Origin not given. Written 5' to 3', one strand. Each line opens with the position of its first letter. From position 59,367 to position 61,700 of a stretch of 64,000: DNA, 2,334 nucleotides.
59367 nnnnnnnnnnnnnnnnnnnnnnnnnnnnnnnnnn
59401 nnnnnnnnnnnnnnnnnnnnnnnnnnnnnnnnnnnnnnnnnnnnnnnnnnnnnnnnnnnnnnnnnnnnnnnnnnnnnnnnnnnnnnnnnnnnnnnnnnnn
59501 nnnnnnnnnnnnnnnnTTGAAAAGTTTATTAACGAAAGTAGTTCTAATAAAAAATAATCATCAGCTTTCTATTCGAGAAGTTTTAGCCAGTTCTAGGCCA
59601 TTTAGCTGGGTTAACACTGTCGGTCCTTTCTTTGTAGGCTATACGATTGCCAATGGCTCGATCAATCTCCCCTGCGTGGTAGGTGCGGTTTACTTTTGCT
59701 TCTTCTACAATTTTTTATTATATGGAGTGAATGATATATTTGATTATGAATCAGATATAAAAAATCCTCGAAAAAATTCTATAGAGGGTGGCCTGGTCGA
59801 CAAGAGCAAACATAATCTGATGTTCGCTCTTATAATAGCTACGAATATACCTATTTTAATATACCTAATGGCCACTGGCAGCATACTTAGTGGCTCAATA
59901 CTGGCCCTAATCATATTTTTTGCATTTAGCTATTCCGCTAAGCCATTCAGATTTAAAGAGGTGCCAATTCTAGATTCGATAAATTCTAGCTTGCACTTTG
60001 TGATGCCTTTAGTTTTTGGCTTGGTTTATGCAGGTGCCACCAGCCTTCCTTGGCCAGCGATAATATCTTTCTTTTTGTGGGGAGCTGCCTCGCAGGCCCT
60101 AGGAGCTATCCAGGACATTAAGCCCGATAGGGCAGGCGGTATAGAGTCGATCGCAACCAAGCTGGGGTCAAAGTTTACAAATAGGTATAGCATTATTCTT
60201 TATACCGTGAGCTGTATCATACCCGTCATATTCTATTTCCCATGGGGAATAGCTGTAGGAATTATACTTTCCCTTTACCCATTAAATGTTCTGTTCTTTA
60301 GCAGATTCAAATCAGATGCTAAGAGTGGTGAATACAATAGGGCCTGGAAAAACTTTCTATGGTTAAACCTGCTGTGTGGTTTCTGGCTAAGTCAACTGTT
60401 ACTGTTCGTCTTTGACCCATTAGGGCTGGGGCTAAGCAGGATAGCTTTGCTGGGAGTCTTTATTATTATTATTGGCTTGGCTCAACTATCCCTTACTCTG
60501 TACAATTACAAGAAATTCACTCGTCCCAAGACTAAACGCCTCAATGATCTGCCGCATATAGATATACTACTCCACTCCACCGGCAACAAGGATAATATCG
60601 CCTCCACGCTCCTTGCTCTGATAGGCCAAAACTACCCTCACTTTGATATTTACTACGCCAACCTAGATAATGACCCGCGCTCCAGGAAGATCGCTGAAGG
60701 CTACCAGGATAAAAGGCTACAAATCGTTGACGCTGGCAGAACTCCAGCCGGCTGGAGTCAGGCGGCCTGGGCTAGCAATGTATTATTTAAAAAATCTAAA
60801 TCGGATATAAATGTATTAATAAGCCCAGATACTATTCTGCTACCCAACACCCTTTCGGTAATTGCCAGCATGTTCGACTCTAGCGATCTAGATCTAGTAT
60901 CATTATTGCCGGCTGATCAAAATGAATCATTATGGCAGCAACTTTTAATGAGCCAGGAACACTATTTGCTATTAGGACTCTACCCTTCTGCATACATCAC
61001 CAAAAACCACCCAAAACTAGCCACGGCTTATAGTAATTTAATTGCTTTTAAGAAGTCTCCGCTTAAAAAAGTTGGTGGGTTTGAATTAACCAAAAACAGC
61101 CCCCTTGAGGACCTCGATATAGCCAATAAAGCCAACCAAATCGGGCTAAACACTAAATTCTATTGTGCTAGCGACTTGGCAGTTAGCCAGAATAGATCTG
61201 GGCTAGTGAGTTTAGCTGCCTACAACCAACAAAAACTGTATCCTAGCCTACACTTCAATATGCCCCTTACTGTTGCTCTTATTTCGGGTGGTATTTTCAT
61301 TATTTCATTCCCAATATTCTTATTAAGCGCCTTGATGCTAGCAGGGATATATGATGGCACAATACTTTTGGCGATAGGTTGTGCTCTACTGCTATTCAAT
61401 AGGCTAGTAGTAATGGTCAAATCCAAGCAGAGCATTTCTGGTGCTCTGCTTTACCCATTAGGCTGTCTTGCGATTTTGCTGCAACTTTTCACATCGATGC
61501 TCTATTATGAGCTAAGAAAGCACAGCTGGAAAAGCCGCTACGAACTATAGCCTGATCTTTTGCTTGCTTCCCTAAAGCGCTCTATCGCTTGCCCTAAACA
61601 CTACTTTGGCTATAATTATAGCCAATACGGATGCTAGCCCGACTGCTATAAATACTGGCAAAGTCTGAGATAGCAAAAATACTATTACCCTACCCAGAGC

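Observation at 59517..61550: Single-polypeptide fusion of a lycopene-elongase-like UbiA prenyltransferase with a GT2 glycosyltransferase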

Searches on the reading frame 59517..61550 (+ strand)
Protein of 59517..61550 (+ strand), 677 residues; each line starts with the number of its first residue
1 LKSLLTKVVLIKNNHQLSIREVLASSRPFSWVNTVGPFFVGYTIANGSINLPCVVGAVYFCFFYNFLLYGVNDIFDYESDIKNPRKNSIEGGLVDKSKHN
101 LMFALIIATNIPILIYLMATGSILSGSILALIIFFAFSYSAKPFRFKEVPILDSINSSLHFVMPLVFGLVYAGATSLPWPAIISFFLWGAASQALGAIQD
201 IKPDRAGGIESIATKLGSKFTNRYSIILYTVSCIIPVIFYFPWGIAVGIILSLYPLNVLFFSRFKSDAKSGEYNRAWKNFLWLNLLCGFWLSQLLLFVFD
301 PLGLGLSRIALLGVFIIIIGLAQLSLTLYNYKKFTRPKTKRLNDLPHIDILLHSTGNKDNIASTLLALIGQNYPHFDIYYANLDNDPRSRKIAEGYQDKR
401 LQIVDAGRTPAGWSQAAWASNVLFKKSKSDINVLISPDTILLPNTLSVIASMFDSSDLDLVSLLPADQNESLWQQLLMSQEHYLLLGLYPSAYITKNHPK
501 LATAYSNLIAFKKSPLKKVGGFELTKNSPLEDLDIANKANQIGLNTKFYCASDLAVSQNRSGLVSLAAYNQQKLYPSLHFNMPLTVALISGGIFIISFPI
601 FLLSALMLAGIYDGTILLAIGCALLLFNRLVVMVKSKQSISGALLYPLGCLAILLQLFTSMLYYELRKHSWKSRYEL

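Call 3: search_protein_families(library=pfam, proteins=[window:59517-61550:+], max_evalue=0.01)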
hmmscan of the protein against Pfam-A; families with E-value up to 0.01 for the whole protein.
window:59517-61550:+ (677 aa): 4 families
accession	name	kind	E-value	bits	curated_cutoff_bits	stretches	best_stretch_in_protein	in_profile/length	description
PF01040.23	UbiA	-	5.4e-27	95.1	34.2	1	35-282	2-248/250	UbiA prenyltransferase family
PF00535.33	Glycos_transf_2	-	4.2e-05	24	23.3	1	358-518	10-166/168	Glycosyl transferase family 2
PF13641.12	Glyco_tranf_2_3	-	4.7e-05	23.9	27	1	359-572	14-223/230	Glycosyltransferase like family 2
PF13506.12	Glyco_transf_21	-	0.00028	20.8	21.7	1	424-548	26-146/174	Glycosyl transferase family 21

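Call 4: search_protein_families(library=ncbifam, proteins=[window:59517-61550:+], max_evalue=0.01)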
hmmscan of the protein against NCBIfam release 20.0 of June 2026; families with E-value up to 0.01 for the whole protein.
window:59517-61550:+ (677 aa): 25 families
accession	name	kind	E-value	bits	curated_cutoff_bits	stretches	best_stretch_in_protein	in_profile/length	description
NF009608.0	PRK13105.1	equivalog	1.1e-90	303.7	217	1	16-297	6-287/291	prenyltransferase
NF009516.0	PRK12875.1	equivalog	2.2e-43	148.4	205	1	16-265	14-260/292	prenyltransferase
NF010119.0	PRK13595.1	equivalog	6.6e-42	144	248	1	15-235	8-228/292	prenyltransferase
TIGR03469.1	HpnB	hypoth_equivalog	6e-19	68.3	379.25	1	340-675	38-383/386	hopene-associated glycosyltransferase HpnB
NF009523.0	PRK12884.1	equivalog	2.8e-15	56.3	269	1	38-242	23-221/279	prenyltransferase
TIGR03472.1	HpnI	equivalog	5.6e-09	35.3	310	1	309-548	4-244/373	bacteriohopanetetrol glucosamine biosynthesis glycosyltransferase HpnI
NF009058.0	PRK12392.1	subfamily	2.1e-08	33.6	494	1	28-260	23-266/333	bacteriochlorophyll c synthase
NF005742.0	PRK07566.1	equivalog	3.5e-08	32.9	313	1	20-245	29-259/315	chlorophyll synthase ChlG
NF045692.1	OglycostaseCruG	equivalog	6.1e-08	32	600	1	317-551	13-250/386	2'-O-glycosyltransferase CruG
TIGR01475.1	ubiA_other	subfamily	7.5e-08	32.2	180.8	1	71-253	55-235/282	UbiA-like polyprenyltransferase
TIGR01476.1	chlor_syn_BchG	subfamily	3e-07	30.2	212.3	1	67-279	53-269/283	(bacterio)chlorophyll synthase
NF004751.0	PRK06080.1-3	equivalog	3.6e-07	30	264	1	20-289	11-287/296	1,4-dihydroxy-2-naphthoate polyprenyltransferase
NF009524.0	PRK12886.1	equivalog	3.6e-07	29.8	387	1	70-250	60-236/291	prenyltransferase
NF009522.0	PRK12883.1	equivalog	1.9e-06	27.6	353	1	70-249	55-226/279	geranylgeranylglycerol-phosphate geranylgeranyltransferase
TIGR03937.1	PgaC_IcaA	equivalog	2.4e-06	26.8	422.3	1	319-545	18-239/407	poly-beta-1,6-N-acetyl-D-glucosamine synthase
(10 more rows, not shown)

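Call 5: find_homologous_proteins(query=window:59517-61550:+, max_evalue=0.00001)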
Query window:59517-61550:+ (677 aa): 148 proteins with E <= 0.00001 among 8000 candidates; the best 120 are listed.
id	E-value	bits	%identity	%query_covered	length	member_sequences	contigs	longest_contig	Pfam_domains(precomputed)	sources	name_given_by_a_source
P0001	0.0e+0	1492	99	100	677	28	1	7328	PF01040.24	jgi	-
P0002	0.0e+0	1111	71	98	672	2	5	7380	PF13632.13,PF13506.14,PF13641.13,PF01040.24,PF00535.33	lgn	-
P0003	0.0e+0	1105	70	98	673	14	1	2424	PF13632.13,PF13641.13,PF01040.24,PF00535.33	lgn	-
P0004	0.0e+0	1085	69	98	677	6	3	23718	PF13632.13,PF13506.14,PF13641.13,PF01040.24,PF00535.33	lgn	-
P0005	0.0e+0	1082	67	100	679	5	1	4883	PF13632.13,PF13641.13,PF01040.24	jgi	jgi:4-hydroxybenzoate polyprenyltransferase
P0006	0.0e+0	1078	69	98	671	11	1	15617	PF13506.14,PF13641.13,PF01040.24,PF00535.33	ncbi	-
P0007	0.0e+0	1075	69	99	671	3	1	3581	PF13632.13,PF13506.14,PF13641.13,PF01040.24,PF00535.33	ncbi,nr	ncbi:prenyltransferase [Candidatus Saccharibacteria bacterium]|nr:prenyltransferase [Candidatus Sacc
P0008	0.0e+0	1074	69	100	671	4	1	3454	PF13506.14,PF13641.13,PF01040.24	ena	-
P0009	0.0e+0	1074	69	100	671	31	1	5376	PF13641.13,PF01040.24,PF00535.33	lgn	-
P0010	0.0e+0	1058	68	99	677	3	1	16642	PF13506.14,PF13641.13,PF01040.24,PF00535.33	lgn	-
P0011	0.0e+0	1056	68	98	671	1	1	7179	PF13632.13,PF13506.14,PF13641.13,PF01040.24,PF00535.33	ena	-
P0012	0.0e+0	1055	67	98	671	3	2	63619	PF13641.13,PF01040.24,PF00535.33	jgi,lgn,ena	-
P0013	0.0e+0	1055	69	97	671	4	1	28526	PF13632.13,PF13641.13,PF01040.24,PF00535.33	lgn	-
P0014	0.0e+0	1055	68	97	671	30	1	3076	PF13632.13,PF13506.14,PF13641.13,PF01040.24,PF00535.33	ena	-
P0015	0.0e+0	1054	70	95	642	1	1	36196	PF13632.13,PF13506.14,PF13641.13,PF01040.24,PF00535.33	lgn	-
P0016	0.0e+0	1050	68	98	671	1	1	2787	PF13632.13,PF13506.14,PF13641.13,PF01040.24,PF00535.33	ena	-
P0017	0.0e+0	1049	70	97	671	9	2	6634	PF13632.13,PF13506.14,PF13641.13,PF01040.24,PF00535.33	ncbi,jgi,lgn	jgi:4-hydroxybenzoate polyprenyltransferase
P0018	0.0e+0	1044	66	98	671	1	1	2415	PF13506.14,PF13641.13,PF01040.24,PF00535.33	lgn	-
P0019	0.0e+0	1043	67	98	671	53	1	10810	PF01040.24,PF00535.33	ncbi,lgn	-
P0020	0.0e+0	1024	68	97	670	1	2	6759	PF13632.13,PF13641.13,PF01040.24,PF00535.33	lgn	-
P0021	8.9e-298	1007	65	98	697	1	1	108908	PF13632.13,PF13506.14,PF13641.13,PF01040.24,PF00535.33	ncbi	-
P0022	7.5e-297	1004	65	99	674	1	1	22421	PF13632.13,PF13506.14,PF13641.13,PF01040.24,PF00535.33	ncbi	-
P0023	3.6e-296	1002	71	90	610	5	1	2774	PF13632.13,PF13506.14,PF13641.13,PF01040.24,PF00535.33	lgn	-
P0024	8.0e-290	981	64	96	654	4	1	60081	PF13632.13,PF13506.14,PF13641.13,PF01040.24,PF00535.33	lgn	-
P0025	1.9e-260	884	58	98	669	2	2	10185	PF13632.13,PF13506.14,PF13641.13,PF01040.24,PF00535.33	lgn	-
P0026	1.9e-258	877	58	99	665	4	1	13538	PF01040.24,PF00535.33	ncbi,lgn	-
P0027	7.3e-256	869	58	97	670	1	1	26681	PF13632.13,PF13506.14,PF13641.13,PF01040.24,PF00535.33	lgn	-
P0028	1.8e-254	864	58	96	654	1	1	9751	PF13506.14,PF01040.24,PF00535.33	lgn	-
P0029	6.5e-253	859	57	97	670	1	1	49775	PF13632.13,PF13506.14,PF13641.13,PF01040.24,PF00535.33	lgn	-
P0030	8.5e-230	783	53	98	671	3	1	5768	PF13632.13,PF10111.15,PF13506.14,PF13641.13,PF01040.24,PF00535.33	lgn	-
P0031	8.6e-230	783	52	98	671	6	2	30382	PF13506.14,PF13641.13,PF01040.24,PF00535.33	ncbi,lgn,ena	ncbi:MAG: prenyltransferase [Candidatus Saccharibacteria bacterium]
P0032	1.8e-227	775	52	98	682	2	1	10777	PF13506.14,PF13641.13,PF01040.24,PF00535.33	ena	-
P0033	1.9e-227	775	53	99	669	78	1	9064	PF13506.14,PF13641.13,PF01040.24,PF00535.33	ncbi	-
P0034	2.7e-227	775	53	98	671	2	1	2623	PF13632.13,PF10111.15,PF13506.14,PF13641.13,PF01040.24,PF00535.33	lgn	-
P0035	7.8e-227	773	52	98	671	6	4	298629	PF13506.14,PF13641.13,PF01040.24,PF00535.33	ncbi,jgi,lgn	-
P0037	4.0e-225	767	52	98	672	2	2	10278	PF13632.13,PF10111.15,PF13506.14,PF13641.13,PF01040.24,PF00535.33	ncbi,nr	ncbi:prenyltransferase [Candidatus Saccharibacteria bacterium]|nr:prenyltransferase [Candidatus Sacc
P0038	6.9e-225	767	53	99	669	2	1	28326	PF13632.13,PF10111.15,PF13506.14,PF13641.13,PF01040.24,PF00535.33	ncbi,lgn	-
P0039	1.3e-224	766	51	98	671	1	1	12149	PF13506.14,PF13641.13,PF01040.24,PF00535.33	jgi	jgi:4-hydroxybenzoate polyprenyltransferase/cellulose synthase/poly-beta-1,6-N-acetylglucosamine syn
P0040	2.0e-224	765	52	99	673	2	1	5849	PF13632.13,PF13506.14,PF13641.13,PF01040.24,PF00535.33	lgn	-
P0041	2.7e-224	765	51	99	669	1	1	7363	PF13632.13,PF10111.15,PF13506.14,PF13641.13,PF01040.24,PF00535.33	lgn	-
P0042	1.9e-223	762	52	98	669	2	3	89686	PF13632.13,PF13506.14,PF13641.13,PF01040.24,PF00535.33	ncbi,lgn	-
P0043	8.3e-223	760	50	99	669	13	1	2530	PF13632.13,PF10111.15,PF13506.14,PF13641.13,PF01040.24,PF00535.33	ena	-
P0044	9.8e-223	759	50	99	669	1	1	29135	PF13632.13,PF10111.15,PF13506.14,PF13641.13,PF01040.24,PF00535.33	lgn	-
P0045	1.0e-222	759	53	98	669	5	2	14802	PF13506.14,PF13641.13,PF01040.24,PF00535.33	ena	-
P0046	2.1e-221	755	51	98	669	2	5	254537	PF13632.13,PF13506.14,PF13641.13,PF01040.24,PF00535.33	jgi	-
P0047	2.2e-221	755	51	98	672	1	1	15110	PF13632.13,PF13506.14,PF13641.13,PF01040.24,PF00535.33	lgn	-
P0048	1.7e-220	752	51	99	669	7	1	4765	PF13632.13,PF10111.15,PF13506.14,PF13641.13,PF01040.24,PF00535.33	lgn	-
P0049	2.9e-218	745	50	98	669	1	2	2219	PF13632.13,PF10111.15,PF13506.14,PF13641.13,PF01040.24,PF00535.33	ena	-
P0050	9.0e-217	740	50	98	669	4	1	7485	PF13632.13,PF10111.15,PF13506.14,PF13641.13,PF01040.24,PF00535.33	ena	-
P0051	4.6e-216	737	50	98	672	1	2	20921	PF13632.13,PF10111.15,PF13506.14,PF13641.13,PF01040.24,PF00535.33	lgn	-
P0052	5.2e-216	737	59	81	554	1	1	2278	PF13641.13,PF01040.24,PF00535.33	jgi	jgi:hypothetical protein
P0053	3.6e-214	731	49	98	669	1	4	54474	PF10111.15,PF13506.14,PF13641.13,PF01040.24,PF00535.33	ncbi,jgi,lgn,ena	-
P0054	4.7e-213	727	49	98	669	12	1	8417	PF13632.13,PF13506.14,PF13641.13,PF01040.24,PF00535.33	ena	-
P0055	6.1e-213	727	50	98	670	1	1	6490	PF10111.15,PF13506.14,PF13641.13,PF01040.24,PF00535.33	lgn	-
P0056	2.6e-212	725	48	100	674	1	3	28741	PF13632.13,PF10111.15,PF13506.14,PF13641.13,PF01040.24,PF00535.33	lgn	-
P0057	2.7e-206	705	48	98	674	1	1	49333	PF01040.24,PF00535.33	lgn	-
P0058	4.7e-206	704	50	96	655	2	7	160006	PF13632.13,PF10111.15,PF13506.14,PF13641.13,PF01040.24,PF00535.33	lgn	-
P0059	1.5e-199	683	49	96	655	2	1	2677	PF13632.13,PF10111.15,PF13506.14,PF13641.13,PF01040.24,PF00535.33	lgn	-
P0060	6.2e-197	674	47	97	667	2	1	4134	PF01040.24,PF00535.33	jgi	-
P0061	4.0e-195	668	48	98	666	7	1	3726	PF13641.13,PF01040.24,PF00535.33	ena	-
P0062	2.6e-193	662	47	98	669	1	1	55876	PF13632.13,PF10111.15,PF13506.14,PF13641.13,PF01040.24,PF00535.33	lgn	-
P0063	5.3e-192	658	47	97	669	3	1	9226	PF13506.14,PF13641.13,PF01040.24,PF00535.33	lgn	-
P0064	7.4e-192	657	46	97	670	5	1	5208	PF13506.14,PF01040.24,PF00535.33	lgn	-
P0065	4.0e-190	652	46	97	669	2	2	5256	PF13506.14,PF01040.24,PF00535.33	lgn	-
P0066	1.3e-189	650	47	99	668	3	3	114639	PF10111.15,PF13641.13,PF01040.24,PF00535.33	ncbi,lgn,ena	-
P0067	3.0e-187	642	46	97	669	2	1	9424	PF13506.14,PF01040.24,PF00535.33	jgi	jgi:4-hydroxybenzoate polyprenyltransferase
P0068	6.7e-186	638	45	97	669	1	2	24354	PF13506.14,PF13641.13,PF01040.24,PF00535.33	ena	-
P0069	5.8e-185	635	45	98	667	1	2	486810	PF01040.24,PF00535.33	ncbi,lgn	-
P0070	3.3e-183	629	45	98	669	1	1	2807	PF13641.13,PF01040.24,PF00535.33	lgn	-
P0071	7.3e-183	628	46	97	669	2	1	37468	PF10111.15,PF13506.14,PF13641.13,PF01040.24,PF00535.33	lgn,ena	-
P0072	1.0e-182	627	45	97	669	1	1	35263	PF13641.13,PF01040.24,PF00535.33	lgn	-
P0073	1.5e-180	620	43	97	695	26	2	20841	PF13506.14,PF13641.13,PF01040.24,PF00535.33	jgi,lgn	jgi:4-hydroxybenzoate polyprenyltransferase/glycosyltransferase involved in cell wall biosynthesis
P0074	1.2e-177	610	44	97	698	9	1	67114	PF13506.14,PF13641.13,PF01040.24,PF00535.33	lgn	-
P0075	4.8e-176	605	43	98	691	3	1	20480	PF13506.14,PF13641.13,PF01040.24,PF00535.33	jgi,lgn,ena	-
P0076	5.8e-176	605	43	97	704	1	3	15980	PF13641.13,PF01040.24,PF00535.33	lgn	-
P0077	5.5e-174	598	44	97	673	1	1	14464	PF13506.14,PF13641.13,PF01040.24,PF00535.33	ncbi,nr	ncbi:prenyltransferase [Candidatus Saccharibacteria bacterium]|nr:prenyltransferase [Candidatus Sacc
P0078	1.5e-173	597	42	97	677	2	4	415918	PF10111.15,PF13506.14,PF13641.13,PF01040.24,PF00535.33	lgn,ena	-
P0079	1.8e-173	597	44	97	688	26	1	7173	PF13506.14,PF13641.13,PF01040.24,PF00535.33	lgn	-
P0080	1.5e-170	587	43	97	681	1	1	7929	PF13506.14,PF13641.13,PF01040.24,PF00535.33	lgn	-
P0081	3.8e-170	586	43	97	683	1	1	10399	PF13506.14,PF13641.13,PF01040.24,PF00535.33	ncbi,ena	ncbi:MAG: prenyltransferase [bacterium]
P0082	7.3e-162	558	41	96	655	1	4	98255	PF13506.14,PF13641.13,PF01040.24,PF00535.33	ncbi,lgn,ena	-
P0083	9.1e-162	558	41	97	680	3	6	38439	PF13506.14,PF13641.13,PF01040.24,PF00535.33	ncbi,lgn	-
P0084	8.8e-161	555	41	97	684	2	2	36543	PF13506.14,PF13641.13,PF01040.24,PF00535.33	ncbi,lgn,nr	ncbi:prenyltransferase [bacterium]|nr:prenyltransferase [bacterium]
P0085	2.4e-145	504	41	98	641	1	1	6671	PF13506.14,PF13641.13,PF00535.33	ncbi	-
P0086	2.8e-136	474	39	98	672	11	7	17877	PF13506.14,PF13641.13,PF01040.24,PF00535.33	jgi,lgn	jgi:4-hydroxybenzoate polyprenyltransferase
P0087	1.0e-135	472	38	97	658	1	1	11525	PF13632.13,PF13506.14,PF13641.13,PF01040.24,PF00535.33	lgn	-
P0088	8.3e-121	423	38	95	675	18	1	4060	PF13506.14,PF13641.13,PF01040.24,PF00535.33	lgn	-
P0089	1.7e-119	418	40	78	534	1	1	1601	PF10111.15,PF13506.14,PF13641.13,PF01040.24,PF00535.33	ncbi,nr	ncbi:MAG TPA: prenyltransferase, partial [Candidatus Saccharimonadales bacterium]|nr:prenyltransfera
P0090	4.5e-89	318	33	96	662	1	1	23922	PF13632.13,PF10111.15,PF13506.14,PF13641.13,PF01040.24,PF00535.33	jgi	jgi:4-hydroxybenzoate polyprenyltransferase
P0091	1.0e-85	307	33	82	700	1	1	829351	PF13632.13,PF13506.14,PF13641.13,PF01040.24,PF00535.33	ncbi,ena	-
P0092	1.7e-85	306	32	96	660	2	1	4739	PF10111.15,PF13506.14,PF13641.13,PF01040.24,PF00535.33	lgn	-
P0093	7.0e-82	294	31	95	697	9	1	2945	PF13506.14,PF13641.13,PF01040.24,PF00535.33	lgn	-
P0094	3.5e-80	288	31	97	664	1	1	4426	PF13632.13,PF13506.14,PF13641.13,PF01040.24,PF00535.33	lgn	-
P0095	6.9e-80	287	30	97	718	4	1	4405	PF13641.13,PF01040.24,PF00535.33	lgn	-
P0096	9.2e-80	287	31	96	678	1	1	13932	PF13632.13,PF10111.15,PF13506.14,PF13641.13,PF01040.24,PF00535.33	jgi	jgi:4-hydroxybenzoate polyprenyltransferase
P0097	1.5e-79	286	30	93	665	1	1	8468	PF10111.15,PF13506.14,PF13641.13,PF01040.24,PF00535.33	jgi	jgi:4-hydroxybenzoate polyprenyltransferase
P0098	1.8e-79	286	32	93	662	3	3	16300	PF13632.13,PF13506.14,PF13641.13,PF01040.24,PF00535.33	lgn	-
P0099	3.1e-79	285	44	42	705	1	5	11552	PF13632.13,PF13506.14,PF13641.13,PF01040.24,PF00535.33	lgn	-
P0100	4.4e-79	285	32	94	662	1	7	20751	PF13632.13,PF13506.14,PF13641.13,PF01040.24,PF00535.33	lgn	-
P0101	8.0e-79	284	31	88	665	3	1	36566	PF10111.15,PF13506.14,PF13641.13,PF01040.24,PF00535.33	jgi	jgi:4-hydroxybenzoate polyprenyltransferase/GT2 family glycosyltransferase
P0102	2.0e-78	283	33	80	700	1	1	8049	PF13641.13,PF01040.24,PF00535.33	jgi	jgi:4-hydroxybenzoate polyprenyltransferase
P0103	7.7e-78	281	29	97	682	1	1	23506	PF10111.15,PF13506.14,PF13641.13,PF01040.24,PF00535.33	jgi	jgi:4-hydroxybenzoate polyprenyltransferase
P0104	1.1e-77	280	32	80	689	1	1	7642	PF13641.13,PF01040.24,PF00535.33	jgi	jgi:4-hydroxybenzoate polyprenyltransferase/cellulose synthase/poly-beta-1,6-N-acetylglucosamine syn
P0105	1.7e-77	280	32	80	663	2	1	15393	PF13641.13,PF01040.24,PF00535.33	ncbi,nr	ncbi:MAG TPA: prenyltransferase [Candidatus Dormibacteraeota bacterium]|nr:prenyltransferase [Candid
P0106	2.5e-77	279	30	97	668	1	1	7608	PF13632.13,PF10111.15,PF13506.14,PF13641.13,PF01040.24,PF00535.33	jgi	jgi:4-hydroxybenzoate polyprenyltransferase/cellulose synthase/poly-beta-1,6-N-acetylglucosamine syn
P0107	2.6e-77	279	31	97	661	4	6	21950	PF13632.13,PF10111.15,PF13506.14,PF13641.13,PF01040.24,PF00535.33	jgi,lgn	jgi:4-hydroxybenzoate polyprenyltransferase/GT2 family glycosyltransferase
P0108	3.2e-77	279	32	95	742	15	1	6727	PF13641.13,PF01040.24,PF18916.6,PF00535.33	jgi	-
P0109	1.4e-76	276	33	81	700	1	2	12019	PF13641.13,PF01040.24,PF00535.33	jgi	jgi:4-hydroxybenzoate polyprenyltransferase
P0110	2.6e-76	276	33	89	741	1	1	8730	PF13641.13,PF01040.24,PF18916.6,PF00535.33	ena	-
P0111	1.6e-75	273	32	80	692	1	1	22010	PF13641.13,PF01040.24,PF00535.33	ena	-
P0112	2.2e-75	273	29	97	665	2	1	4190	PF10111.15,PF13506.14,PF13641.13,PF01040.24,PF00535.33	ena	-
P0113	2.7e-75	272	30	93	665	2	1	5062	PF10111.15,PF13506.14,PF13641.13,PF01040.24,PF00535.33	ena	-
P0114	1.2e-74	270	31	91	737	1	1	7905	PF10111.15,PF13641.13,PF01040.24,PF18916.6,PF00535.33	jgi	jgi:lycopene cyclase domain-containing protein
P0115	2.2e-74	269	32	81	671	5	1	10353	PF13632.13,PF13506.14,PF13641.13,PF01040.24,PF00535.33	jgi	-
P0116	5.1e-74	268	31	97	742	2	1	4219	PF13641.13,PF01040.24,PF00535.33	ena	-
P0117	7.1e-74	268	32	94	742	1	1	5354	PF13641.13,PF01040.24,PF18916.6,PF00535.33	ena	-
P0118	1.2e-73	267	30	86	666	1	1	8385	PF13506.14,PF13641.13,PF01040.24,PF00535.33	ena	-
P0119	2.0e-73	266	33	88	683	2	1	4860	PF13641.13,PF01040.24,PF18916.6,PF00535.33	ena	-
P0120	2.3e-73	266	31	82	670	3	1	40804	PF13641.13,PF01040.24,PF00535.33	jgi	jgi:4-hydroxybenzoate polyprenyltransferase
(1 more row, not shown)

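Call 15: find_encoding_contigs(protein=P0091, flank=8000, max_places=2)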
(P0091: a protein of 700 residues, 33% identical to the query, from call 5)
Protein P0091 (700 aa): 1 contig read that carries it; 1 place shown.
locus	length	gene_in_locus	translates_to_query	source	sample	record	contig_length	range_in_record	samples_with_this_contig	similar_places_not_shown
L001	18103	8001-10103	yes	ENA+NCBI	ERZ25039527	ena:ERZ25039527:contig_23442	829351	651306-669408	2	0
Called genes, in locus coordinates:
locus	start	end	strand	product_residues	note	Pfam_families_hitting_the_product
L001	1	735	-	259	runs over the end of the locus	PF09818:ABC_ATPase (faint), PF00005:ABC_tran, PF13304:AAA_21 (faint)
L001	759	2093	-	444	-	PF00202:Aminotran_3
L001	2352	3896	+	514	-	PF00149:Metallophos (weak)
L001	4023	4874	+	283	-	PF00795:CN_hydrolase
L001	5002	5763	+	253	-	PF00296:Bac_luciferase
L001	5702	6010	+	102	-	PF00296:Bac_luciferase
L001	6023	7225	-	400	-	-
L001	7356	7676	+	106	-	-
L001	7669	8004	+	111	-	PF18916:Lycopene_cyc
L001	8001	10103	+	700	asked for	PF01040:UbiA, PF13506:Glyco_transf_21, PF00535:Glycos_transf_2, PF13641:Glyco_tranf_2_3, PF13632:Glyco_trans_2_3 (weak)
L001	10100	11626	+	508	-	PF00070:Pyr_redox (faint), PF00890:FAD_binding_2, PF01266:DAO (weak), PF01593:Amino_oxidase, PF03486:HI0933_like (faint), PF07992:Pyr_redox_2 (weak), PF12831:FAD_oxidored (weak), PF13450:NAD_binding_8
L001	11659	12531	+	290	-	PF00494:SQS_PSY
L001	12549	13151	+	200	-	PF02660:G3P_acyltransf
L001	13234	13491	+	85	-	-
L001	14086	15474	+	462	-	PF07969:Amidohydro_3 (weak), PF01979:Amidohydro_1, PF12890:DHOase (faint), PF07969:Amidohydro_3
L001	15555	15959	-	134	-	-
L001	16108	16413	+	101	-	PF03992:ABM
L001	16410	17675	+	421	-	PF00465:Fe-ADH, PF13685:Fe-ADH_2, PF25137:ADH_Fe_C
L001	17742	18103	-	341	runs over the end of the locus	PF01073:3Beta_HSD, PF01370:Epimerase, PF02719:Polysacc_synt_2, PF04321:RmlD_sub_bind, PF16363:GDP_Man_Dehyd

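Call 16: find_encoding_contigs(protein=P0108, flank=8000, max_places=2)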
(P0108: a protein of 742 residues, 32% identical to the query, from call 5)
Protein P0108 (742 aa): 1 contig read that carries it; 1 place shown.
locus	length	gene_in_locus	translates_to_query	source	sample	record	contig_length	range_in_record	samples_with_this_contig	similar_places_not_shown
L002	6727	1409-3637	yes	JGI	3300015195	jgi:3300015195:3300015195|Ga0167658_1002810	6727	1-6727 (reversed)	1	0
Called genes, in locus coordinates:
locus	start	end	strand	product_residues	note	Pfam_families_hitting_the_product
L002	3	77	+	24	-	?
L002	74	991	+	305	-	PF01073:3Beta_HSD (weak), PF01370:Epimerase, PF05368:NmrA, PF13460:NAD_binding_10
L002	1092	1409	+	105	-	-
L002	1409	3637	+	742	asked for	PF18916:Lycopene_cyc (weak), PF01040:UbiA, PF13641:Glyco_tranf_2_3, PF00535:Glycos_transf_2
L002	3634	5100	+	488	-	PF00890:FAD_binding_2 (faint), PF01266:DAO, PF01593:Amino_oxidase, PF07992:Pyr_redox_2 (faint), PF13450:NAD_binding_8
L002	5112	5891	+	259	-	PF00494:SQS_PSY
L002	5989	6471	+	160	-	PF02660:G3P_acyltransf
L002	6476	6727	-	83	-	?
